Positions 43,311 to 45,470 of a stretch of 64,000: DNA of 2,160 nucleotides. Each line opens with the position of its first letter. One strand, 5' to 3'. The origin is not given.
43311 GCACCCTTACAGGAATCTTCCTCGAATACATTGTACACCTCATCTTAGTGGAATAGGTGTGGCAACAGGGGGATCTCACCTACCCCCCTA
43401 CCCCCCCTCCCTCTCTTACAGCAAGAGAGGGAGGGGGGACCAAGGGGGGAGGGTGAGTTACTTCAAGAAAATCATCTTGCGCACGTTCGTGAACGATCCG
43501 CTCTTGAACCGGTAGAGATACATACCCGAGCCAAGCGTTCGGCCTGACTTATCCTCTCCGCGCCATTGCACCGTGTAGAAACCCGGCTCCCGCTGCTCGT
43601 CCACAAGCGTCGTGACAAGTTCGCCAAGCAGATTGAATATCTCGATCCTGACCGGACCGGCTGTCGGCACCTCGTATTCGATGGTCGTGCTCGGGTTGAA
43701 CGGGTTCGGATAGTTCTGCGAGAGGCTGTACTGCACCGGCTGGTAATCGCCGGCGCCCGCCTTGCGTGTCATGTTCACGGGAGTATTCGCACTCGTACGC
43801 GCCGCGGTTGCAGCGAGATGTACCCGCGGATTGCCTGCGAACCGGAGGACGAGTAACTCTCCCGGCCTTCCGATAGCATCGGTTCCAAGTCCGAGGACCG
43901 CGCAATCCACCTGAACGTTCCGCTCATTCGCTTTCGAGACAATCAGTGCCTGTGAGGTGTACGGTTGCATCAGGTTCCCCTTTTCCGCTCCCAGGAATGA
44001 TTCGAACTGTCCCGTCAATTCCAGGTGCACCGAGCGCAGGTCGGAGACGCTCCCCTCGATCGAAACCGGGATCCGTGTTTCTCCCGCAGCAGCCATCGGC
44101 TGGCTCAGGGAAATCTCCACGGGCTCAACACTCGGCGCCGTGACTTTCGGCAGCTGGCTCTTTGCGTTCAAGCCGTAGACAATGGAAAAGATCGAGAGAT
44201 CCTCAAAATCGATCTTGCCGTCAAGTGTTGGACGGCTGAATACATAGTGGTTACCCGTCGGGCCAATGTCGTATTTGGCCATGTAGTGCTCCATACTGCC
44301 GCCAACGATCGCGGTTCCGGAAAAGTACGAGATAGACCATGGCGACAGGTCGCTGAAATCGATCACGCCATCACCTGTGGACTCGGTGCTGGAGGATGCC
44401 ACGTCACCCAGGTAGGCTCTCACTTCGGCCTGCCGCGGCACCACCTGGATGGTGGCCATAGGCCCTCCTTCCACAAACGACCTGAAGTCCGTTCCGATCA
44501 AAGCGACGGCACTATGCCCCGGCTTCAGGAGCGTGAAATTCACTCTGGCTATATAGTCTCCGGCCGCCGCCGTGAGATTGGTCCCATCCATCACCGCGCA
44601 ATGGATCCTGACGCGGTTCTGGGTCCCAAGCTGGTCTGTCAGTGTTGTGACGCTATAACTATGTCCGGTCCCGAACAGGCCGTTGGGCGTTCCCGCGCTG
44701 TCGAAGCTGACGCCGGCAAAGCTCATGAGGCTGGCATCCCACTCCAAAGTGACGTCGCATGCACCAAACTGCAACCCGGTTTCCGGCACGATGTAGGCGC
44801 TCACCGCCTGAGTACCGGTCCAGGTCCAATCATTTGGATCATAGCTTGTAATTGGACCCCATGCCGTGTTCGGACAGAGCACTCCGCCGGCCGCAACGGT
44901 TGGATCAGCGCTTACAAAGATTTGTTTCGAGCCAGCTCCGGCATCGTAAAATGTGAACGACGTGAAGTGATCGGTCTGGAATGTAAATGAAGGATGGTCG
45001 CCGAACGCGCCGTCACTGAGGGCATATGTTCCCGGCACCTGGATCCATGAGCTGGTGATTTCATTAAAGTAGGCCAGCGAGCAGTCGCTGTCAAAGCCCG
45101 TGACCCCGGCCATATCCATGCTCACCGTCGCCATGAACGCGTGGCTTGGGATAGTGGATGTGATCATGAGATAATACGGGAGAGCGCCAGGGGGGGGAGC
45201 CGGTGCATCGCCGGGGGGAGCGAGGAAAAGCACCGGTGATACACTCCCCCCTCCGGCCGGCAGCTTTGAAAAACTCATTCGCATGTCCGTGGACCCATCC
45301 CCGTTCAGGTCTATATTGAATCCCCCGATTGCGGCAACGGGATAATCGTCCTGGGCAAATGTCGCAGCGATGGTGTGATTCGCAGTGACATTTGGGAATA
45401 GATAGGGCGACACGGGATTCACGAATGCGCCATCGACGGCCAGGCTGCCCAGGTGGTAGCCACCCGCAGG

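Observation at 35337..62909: About 28-kb array of giant T9SS surface proteins sharing a cohesin-like, dockerin-like, CTD module; plus a stand-alone dockerin protein and stand-alone cohesin proteins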

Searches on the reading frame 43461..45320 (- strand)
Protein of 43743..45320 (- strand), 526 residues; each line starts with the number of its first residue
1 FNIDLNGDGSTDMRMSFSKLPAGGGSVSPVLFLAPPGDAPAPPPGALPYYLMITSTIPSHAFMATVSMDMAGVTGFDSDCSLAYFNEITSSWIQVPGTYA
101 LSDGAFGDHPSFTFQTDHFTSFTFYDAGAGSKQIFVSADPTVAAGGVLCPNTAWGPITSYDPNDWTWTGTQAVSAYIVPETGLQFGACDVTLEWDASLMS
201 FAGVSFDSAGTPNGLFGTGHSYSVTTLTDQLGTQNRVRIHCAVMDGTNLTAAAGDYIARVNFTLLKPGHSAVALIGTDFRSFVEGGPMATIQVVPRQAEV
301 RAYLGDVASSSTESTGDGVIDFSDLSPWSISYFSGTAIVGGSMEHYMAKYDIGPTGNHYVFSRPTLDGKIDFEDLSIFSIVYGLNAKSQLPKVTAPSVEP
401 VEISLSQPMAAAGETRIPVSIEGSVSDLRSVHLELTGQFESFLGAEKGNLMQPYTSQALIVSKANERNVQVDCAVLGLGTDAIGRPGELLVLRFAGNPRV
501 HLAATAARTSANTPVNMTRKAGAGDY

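Call 12: search_solved_structures(query=A1, max_evalue=10, show_alignments=3)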
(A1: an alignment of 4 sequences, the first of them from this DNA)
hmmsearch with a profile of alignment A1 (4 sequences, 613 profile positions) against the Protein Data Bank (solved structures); distinct sequences matched with E-value up to 10: 4.
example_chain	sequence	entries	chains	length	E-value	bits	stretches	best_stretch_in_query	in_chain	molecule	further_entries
6za2_A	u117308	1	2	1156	0.025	15.9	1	530-612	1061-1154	Por secretion system protein porU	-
3osv_A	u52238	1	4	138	0.029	15.7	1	541-596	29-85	Flagellar basal-body rod modification protein FlgD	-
7eh9_A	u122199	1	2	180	0.15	13.4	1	540-597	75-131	Basal-body rod modification protein FlgD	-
8gmh_D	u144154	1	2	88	0.56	11.5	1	87-161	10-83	LapA3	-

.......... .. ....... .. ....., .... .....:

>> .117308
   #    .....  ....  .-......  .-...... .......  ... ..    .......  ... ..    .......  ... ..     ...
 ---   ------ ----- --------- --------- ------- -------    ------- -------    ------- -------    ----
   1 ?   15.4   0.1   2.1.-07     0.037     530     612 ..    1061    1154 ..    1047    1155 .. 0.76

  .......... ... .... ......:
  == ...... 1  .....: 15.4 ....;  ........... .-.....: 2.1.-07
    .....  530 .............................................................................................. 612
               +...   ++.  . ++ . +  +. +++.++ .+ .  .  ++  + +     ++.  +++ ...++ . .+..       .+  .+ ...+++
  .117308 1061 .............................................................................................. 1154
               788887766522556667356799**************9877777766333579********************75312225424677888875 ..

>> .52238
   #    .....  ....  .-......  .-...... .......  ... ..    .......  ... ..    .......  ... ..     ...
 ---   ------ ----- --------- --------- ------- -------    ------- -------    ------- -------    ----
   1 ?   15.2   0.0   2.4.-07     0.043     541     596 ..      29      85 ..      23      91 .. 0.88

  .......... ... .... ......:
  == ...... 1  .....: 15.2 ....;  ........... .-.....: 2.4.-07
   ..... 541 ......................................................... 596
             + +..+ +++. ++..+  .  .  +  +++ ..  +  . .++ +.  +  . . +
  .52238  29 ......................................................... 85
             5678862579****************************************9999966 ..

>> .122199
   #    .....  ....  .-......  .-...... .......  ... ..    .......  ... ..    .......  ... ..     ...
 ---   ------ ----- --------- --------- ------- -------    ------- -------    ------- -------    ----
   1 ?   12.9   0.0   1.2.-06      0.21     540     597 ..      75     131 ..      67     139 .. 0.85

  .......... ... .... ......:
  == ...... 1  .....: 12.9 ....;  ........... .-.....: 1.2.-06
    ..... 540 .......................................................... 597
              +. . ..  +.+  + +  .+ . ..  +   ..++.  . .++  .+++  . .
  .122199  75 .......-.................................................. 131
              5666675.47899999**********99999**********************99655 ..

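Call 13: find_homologous_proteins(query=window:43743-45320:-)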
Query seq(526 aa) (526 aa): 31 proteins with E <= 0.001 among 8000 candidates.
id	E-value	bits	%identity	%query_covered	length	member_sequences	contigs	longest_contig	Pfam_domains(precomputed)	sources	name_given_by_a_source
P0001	7.4e-169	581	51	100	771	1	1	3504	PF18962.8,PF13860.13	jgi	jgi:hypothetical protein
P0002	9.8e-161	554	49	100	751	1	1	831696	PF13585.13,PF18962.8,PF18998.7,PF13860.13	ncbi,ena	-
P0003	7.2e-149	515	47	100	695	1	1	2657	PF13585.13,PF18962.8,PF13860.13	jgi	jgi:hypothetical protein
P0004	2.3e-124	434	47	89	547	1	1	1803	PF18962.8,PF13860.13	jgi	jgi:hypothetical protein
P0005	1.8e-123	431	42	95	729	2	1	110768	PF18962.8,PF13860.13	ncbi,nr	ncbi:MAG: T9SS type A sorting domain-containing protein [Ignavibacteriae bacterium]|nr:T9SS type A s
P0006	5.4e-119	416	41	97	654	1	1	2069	PF18962.8,PF13860.13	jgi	jgi:hypothetical protein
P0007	5.2e-116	407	54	67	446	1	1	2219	PF18962.8,PF13860.13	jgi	jgi:hypothetical protein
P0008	1.8e-113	398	41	95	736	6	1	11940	PF00963.25,PF18962.8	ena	-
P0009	1.4e-108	382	43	96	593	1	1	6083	PF18962.8,PF13860.13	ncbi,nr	ncbi:MAG: T9SS type A sorting domain-containing protein [Bacteroidetes bacterium]|nr:T9SS type A sor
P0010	6.4e-107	377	48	72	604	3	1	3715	PF18962.8,PF13860.13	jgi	jgi:hypothetical protein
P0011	5.3e-103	364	46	71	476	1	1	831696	PF18962.8,PF13860.13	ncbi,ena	-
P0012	4.0e-102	361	45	72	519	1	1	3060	PF18962.8,PF13860.13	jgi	jgi:hypothetical protein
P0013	9.6e-100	353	46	74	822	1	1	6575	PF01833.31,PF00963.25,PF18962.8,PF13860.13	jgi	jgi:hypothetical protein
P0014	1.6e-98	349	45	78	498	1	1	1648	PF13860.13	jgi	jgi:hypothetical protein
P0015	1.0e-96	343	52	59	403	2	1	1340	PF18962.8,PF13860.13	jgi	jgi:hypothetical protein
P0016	5.0e-84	301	69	41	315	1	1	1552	PF18962.8,PF13860.13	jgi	-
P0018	4.0e-80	288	45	66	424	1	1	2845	PF18962.8,PF13860.13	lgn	-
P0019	1.2e-76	277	48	54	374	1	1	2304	PF18962.8,PF13860.13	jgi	jgi:hypothetical protein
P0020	1.9e-72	263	49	52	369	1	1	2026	PF18962.8,PF13860.13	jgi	jgi:hypothetical protein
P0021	3.9e-72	262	50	50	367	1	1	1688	PF18962.8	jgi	jgi:hypothetical protein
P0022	1.8e-69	253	49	47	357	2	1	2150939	PF18962.8,PF13860.13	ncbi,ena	-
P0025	7.4e-37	145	32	64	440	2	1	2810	PF13585.13,PF00963.25,PF18962.8,PF13860.13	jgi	jgi:hypothetical protein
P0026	7.5e-34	135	30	58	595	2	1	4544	PF00963.25,PF18962.8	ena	-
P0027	1.3e-30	125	28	59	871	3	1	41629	PF00963.25,PF18962.8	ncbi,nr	ncbi:T9SS type A sorting domain-containing protein [candidate division WOR-3 bacterium]|nr:T9SS type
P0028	1.6e-21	95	29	67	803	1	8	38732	PF18962.8,PF13860.13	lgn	-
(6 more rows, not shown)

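Call 14: find_encoding_contigs(protein=P0002, flank=2000, max_places=3)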
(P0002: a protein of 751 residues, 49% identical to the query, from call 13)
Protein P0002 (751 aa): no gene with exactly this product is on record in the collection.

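Call 16: find_encoding_contigs(protein=P0011, flank=1000, max_places=2)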
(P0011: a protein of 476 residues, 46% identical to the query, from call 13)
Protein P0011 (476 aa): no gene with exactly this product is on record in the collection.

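Call 17: list_cluster_members(proteins=[P0002, P0011, P0022])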
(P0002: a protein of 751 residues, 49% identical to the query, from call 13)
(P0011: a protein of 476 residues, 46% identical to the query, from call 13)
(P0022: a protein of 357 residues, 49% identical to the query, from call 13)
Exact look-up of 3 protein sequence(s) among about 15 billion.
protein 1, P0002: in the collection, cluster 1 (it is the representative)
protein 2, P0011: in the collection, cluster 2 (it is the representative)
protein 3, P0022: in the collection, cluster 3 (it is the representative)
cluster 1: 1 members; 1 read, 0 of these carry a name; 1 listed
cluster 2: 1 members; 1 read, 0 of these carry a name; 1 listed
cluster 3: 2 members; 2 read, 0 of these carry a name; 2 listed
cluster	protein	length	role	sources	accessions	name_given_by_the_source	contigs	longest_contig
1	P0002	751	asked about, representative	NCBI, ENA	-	-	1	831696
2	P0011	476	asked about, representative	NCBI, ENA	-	-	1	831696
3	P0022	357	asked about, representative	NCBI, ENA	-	-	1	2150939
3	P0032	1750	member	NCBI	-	-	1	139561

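Call 20: search_solved_structures(query=A2, max_evalue=10, show_alignments=0)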
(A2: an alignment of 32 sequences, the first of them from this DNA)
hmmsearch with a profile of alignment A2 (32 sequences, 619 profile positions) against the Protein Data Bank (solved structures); distinct sequences matched with E-value up to 10: 7.
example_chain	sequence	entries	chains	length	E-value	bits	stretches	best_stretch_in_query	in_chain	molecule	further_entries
7eh9_A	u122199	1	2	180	4.8e-06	28.5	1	543-607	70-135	Basal-body rod modification protein FlgD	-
7bhq_A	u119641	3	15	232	6.2e-06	28.1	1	543-607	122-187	Basal-body rod modification protein FlgD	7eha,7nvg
3osv_A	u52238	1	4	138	9.8e-05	24.1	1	553-604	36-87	Flagellar basal-body rod modification protein FlgD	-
3c12_A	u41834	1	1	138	0.0093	17.6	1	552-609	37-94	Flagellar protein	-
6za2_A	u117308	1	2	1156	0.021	16.5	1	536-618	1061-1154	Por secretion system protein porU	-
4zzf_A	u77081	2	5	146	0.95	11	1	566-603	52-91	Flagellar basal body rod modification protein | Basal-body rod modification protein FlgD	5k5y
4zzk_A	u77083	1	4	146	0.95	11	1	566-603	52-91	Basal-body rod modification protein FlgD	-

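Call 21: search_protein_families(library=pfam, alignment_id=A2, max_evalue=0.1)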
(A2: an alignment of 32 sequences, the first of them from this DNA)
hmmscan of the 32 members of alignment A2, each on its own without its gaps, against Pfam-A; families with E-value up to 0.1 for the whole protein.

A. member 1, seq(620 aa): 3 families
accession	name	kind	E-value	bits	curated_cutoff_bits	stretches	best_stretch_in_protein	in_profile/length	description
PF13860.13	FlgD_ig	-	2.6e-06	27.8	27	1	554-603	22-71/79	FlgD Ig-like domain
PF18962.6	Por_Secre_tail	-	8.5e-06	26.4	27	1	537-617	2-74/75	Secretion system C-terminal sorting domain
PF13585.12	CHU_C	-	0.0044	17.6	27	1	556-607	28-72/86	CHU_C Type IX secretion signal domain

B. families by the number of members that match (of 32 scanned): 14 families
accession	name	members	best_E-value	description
PF13860.13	FlgD_ig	31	1.1e-11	FlgD Ig-like domain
PF18962.6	Por_Secre_tail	31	4.5e-10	Secretion system C-terminal sorting domain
PF13585.12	CHU_C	27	2.5e-06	CHU_C Type IX secretion signal domain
PF00963.24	Cohesin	10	1.7e-08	Cohesin domain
PF23061.1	CUB_M02D8_5_2nd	2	0.0002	M02D8_5-like, second CUB domain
PF00036.39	EF-hand_1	2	0.063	EF hand domain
PF05345.18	He_PIG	1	1.3e-10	Putative Ig domain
PF01833.30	TIG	1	1.3e-07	IPT/TIG domain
PF13229.12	Beta_helix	1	0.016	Right handed beta helix region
PF18998.6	Flg_new_2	1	0.023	Divergent InlB B-repeat domain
PF04151.21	PPC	1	0.05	Bacterial pre-peptidase C-terminal domain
PF13202.12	EF-hand_5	1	0.061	EF hand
PF05048.19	NosD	1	0.095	Periplasmic copper-binding protein (NosD)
PF00391.29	PEP-utilizers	1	0.096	PEP-utilising enzyme, mobile domain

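Call 24: predict_structure(alignment_id=A2)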
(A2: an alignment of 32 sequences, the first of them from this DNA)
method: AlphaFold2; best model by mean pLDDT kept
length: 620 residues; sequences in the alignment: 32
mean_pLDDT: 86.3   pTM: 0.74
mean pLDDT of the five models: 86.3, 84.7, 84.5, 84.2, 80.1
residues with pLDDT >= 90: 271; 70-90: 300; 50-70: 37; < 50: 12
segments of 3 or more residues with pLDDT < 50: 21-23, 386-394
pLDDT, mean of each block of 10 residues (from residue 1): 77 78 69 82 85 80 84 86 89 91 91 87 85 93 86 58 78 94 96 91 94 93 95 92 94 96 88 92 89 91 86 81 91 91 90 83 89 93 62 56 92 90 89 91 93 85 91 86 91 91 91 88 83 69 77 90 92 89 87 88 90 85
secondary structure, 60 per line:
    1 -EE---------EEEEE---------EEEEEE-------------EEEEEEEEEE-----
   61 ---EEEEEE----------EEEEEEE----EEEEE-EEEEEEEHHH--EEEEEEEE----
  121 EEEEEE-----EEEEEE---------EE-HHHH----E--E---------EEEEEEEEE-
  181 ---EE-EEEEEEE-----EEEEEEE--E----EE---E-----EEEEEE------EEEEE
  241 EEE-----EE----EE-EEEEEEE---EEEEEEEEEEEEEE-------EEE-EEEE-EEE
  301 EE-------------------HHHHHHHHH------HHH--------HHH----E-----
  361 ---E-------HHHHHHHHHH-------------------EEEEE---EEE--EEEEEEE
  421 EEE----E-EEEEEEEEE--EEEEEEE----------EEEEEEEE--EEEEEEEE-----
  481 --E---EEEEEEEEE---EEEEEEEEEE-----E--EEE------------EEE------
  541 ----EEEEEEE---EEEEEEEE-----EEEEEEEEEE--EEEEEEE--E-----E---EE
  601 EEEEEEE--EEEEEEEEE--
elements in order: E13-17 E27-32 E46-55 E64-69 E80-86 E91-95 E97-103 E109-116 E121-126 E132-137 H150-153 E171-179 E187-193 E199-205 E224-229 E236-243 E258-264 E268-281 E289-291 E293-296 E298-302 H322-330 H372-381 E401-405 E409-411 E414-423 E430-438 E441-447 E458-465 E468-475 E487-495 E499-508 E517-519 E532-534 E545-551 E555-562 E568-577 E580-586 E599-607 E610-618

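Call 27: fold_search(model_id=the predicted structure, library=pdb)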
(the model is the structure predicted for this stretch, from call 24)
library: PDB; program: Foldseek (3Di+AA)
matches with E <= 10: 1960; with E <= 0.001: 159
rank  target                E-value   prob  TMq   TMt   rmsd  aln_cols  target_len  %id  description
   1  2w1n                  9.3e-08  1.00  0.16  0.40  20.6       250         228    8  cohesin and fibronectin type-III double module construct from the Clostridium perfringens glycoside hydrolase GH84C (released 2009-02-03)
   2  4g1e_A                2.9e-07  0.94  0.14  0.10  32.1       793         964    8  Crystal structure of integrin alpha V beta 3 with coil-coiled tag. (released 2012-12-12)
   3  4ums                  9.3e-07  1.00  0.18  0.62   4.4       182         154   12  The crystal structure of the seventh ScaB type I cohesin from Pseudobacteroides cellulosolvens (released 2015-05-06)
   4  6za2_A                9.8e-07  0.89  0.12  0.07  28.5      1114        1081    8  Crystal structure of dimeric latent PorU from Porphyromonas gingivalis (released 2021-09-29)
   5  6xi3                  1.1e-06  0.99  0.12  0.18  23.0       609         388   10  Crystal structure of tetra-tandem repeat in extending region of large adhesion protein (released 2020-10-14)
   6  9e8a_A                2.7e-06  0.96  0.15  0.11  30.6       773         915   10  Integrin aIIbb3 bent conformation from human platelet membrane crude preparation (released 2025-10-15)
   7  8zdg_A                2.9e-06  0.75  0.12  0.09  30.7       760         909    9  Cryo-EM structure of the integrin avb3 with CWHM-12, conformation 1 (released 2025-10-22)
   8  1l9m_B                3.3e-06  0.75  0.10  0.09  24.7       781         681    8  Three-dimensional structure of the human transglutaminase 3 enzyme: binding of calcium ions change structure for activ (released 2002-05-29)
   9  4mmx_A                3.8e-06  0.85  0.13  0.10  31.3       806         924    9  Integrin AlphaVBeta3 ectodomain bound to the tenth domain of Fibronectin (released 2014-03-26)
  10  3k71_A                6.5e-06  0.89  0.15  0.12  30.6       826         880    8  Structure of integrin alphaX beta2 ectodomain (released 2010-01-12)
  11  4pyg_A                6.5e-06  0.82  0.11  0.10  25.2       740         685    8  Transglutaminase2 complexed with GTP (released 2015-02-11)
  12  8oxy_A                6.5e-06  0.72  0.10  0.10  24.4       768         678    9  Transglutaminase 3 without calcium in complex with DH patient-derived Fab DH63-B02 (released 2023-10-18)
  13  1jv2_A                6.8e-06  0.69  0.13  0.09  30.1       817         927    9  CRYSTAL STRUCTURE OF THE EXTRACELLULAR SEGMENT OF INTEGRIN ALPHAVBETA3 (released 2001-10-17)
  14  3k71_E                8.0e-06  0.90  0.16  0.12  30.7       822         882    8  Structure of integrin alphaX beta2 ectodomain (released 2010-01-12)
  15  8xen_A                8.0e-06  0.63  0.12  0.09  28.3       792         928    8  Cryo-EM structure of integrin ITGAV/ITGB3 complex, conformation 4 (released 2024-12-18)
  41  5nrm_A                3.6e-05  1.00  0.18  0.69   3.5       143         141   17  Crystal structure of the sixth cohesin from Acetivibrio cellulolyticus' scaffoldin B in complex with Cel5 dockerin S51 (released 2018-01-31)
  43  1g1k_A                3.8e-05  1.00  0.18  0.67   3.4       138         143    9  COHESIN MODULE FROM THE CELLULOSOME OF CLOSTRIDIUM CELLULOLYTICUM (released 2000-11-22)
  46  2xdh                  4.5e-05  1.00  0.17  0.68   3.3       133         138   16  Non-cellulosomal cohesin from the hyperthermophilic archaeon Archaeoglobus fulgidus (released 2010-05-26)
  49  2jh2_B                4.7e-05  1.00  0.17  0.68   3.0       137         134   12  X-ray crystal structure of a cohesin-like module from Clostridium perfringens (released 2007-11-06)
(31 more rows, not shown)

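Call 35: find_related_loci(query=A2, collection=genome_contigs, flank=10000)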
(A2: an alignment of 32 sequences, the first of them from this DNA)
Query A2 (620 aa) in genome_contigs; peptide patterns used: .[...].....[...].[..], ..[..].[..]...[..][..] (x = any residue, [..] = any of these).
600 stretches matched a pattern (row limit reached: there are more); 595 encode a relative of the query (tblastn E <= 1e-3); the best 80 are kept; 80 distinct loci.
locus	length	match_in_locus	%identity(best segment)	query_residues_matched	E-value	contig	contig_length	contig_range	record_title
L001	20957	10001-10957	31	303-620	7e-32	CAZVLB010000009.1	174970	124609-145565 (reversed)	MAG TPA_asm: uncultured Ignavibacteria bacterium isolate SRP141376_co2_208 genome assembly, contig: NODE_148_length_1749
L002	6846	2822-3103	51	527-620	4e-28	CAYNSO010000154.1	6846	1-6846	MAG TPA_asm: uncultured Cytophagia bacterium isolate SRP192927_co6_462 genome assembly, contig: NODE_30187_length_6846_c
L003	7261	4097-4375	54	528-620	1e-27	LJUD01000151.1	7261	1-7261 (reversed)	MAG: bacterium SM23_31 isolate SM23_31 WORSMTZ_31940, whole genome shotgun sequence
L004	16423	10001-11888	38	479-620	2e-27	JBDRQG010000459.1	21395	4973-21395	MAG: bacterium isolate MEGAHIT-group-2.34 k141_177436, whole genome shotgun sequence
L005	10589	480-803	50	513-620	8e-27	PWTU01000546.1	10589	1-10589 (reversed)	MAG: Ignavibacteriales bacterium isolate CSSed11_208 CS-Sed11-C10252, whole genome shotgun sequence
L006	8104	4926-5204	53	528-620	5e-27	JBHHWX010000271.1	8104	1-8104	MAG: bacterium isolate D_3_bin.27 NODE_4643_length_8104_cov_7.360417, whole genome shotgun sequence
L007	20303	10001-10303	51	524-620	2e-26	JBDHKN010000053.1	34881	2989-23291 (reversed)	MAG: Gemmatimonadota bacterium isolate BHB10-38_Bin_27 BHB10-38_Bin_27_scaffold_4311, whole genome shotgun sequence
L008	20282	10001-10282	48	527-620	4e-26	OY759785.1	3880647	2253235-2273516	MAG: Ignavibacteriaceae bacterium isolate e3da2468-0b18-4b5b-bfd4-73ebec91e4fc genome assembly, chromosome: 1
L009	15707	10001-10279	47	528-620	7e-26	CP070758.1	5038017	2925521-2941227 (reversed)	MAG: Gemmatimonadota bacterium isolate bin29 chromosome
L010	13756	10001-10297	55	531-620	2e-25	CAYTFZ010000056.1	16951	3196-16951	MAG TPA_asm: uncultured Melioribacteraceae bacterium isolate SRP192927_co6_736 genome assembly, contig: NODE_7691_length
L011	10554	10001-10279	49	528-620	4e-25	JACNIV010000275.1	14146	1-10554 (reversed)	MAG: Candidatus Cloacimonadota bacterium isolate NIOZ-UU2 NIOZ-UU_NODE_5382_length_14146_cov_6.1386, whole genome shotgu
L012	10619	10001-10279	45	528-620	8e-25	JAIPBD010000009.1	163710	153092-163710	MAG: Melioribacteraceae bacterium isolate Tobar13m-G18 Tobar13m-C124, whole genome shotgun sequence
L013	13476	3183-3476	45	527-620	2e-24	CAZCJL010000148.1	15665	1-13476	MAG TPA_asm: uncultured Cytophagia bacterium isolate SRP141376_co4_213 genome assembly, contig: NODE_6417_length_15665_c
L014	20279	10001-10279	46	528-620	7e-25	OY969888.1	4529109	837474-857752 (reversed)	MAG: uncultured Bacteroidetes bacterium isolate MFD03726.bin.c.9 genome assembly, chromosome: 1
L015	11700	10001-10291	49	528-620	9e-25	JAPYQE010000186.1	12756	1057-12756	MAG: Candidatus Latescibacterota bacterium isolate PW2.concoct.70_sub PW2_5911_length_12756_cov_7.899929, whole genome s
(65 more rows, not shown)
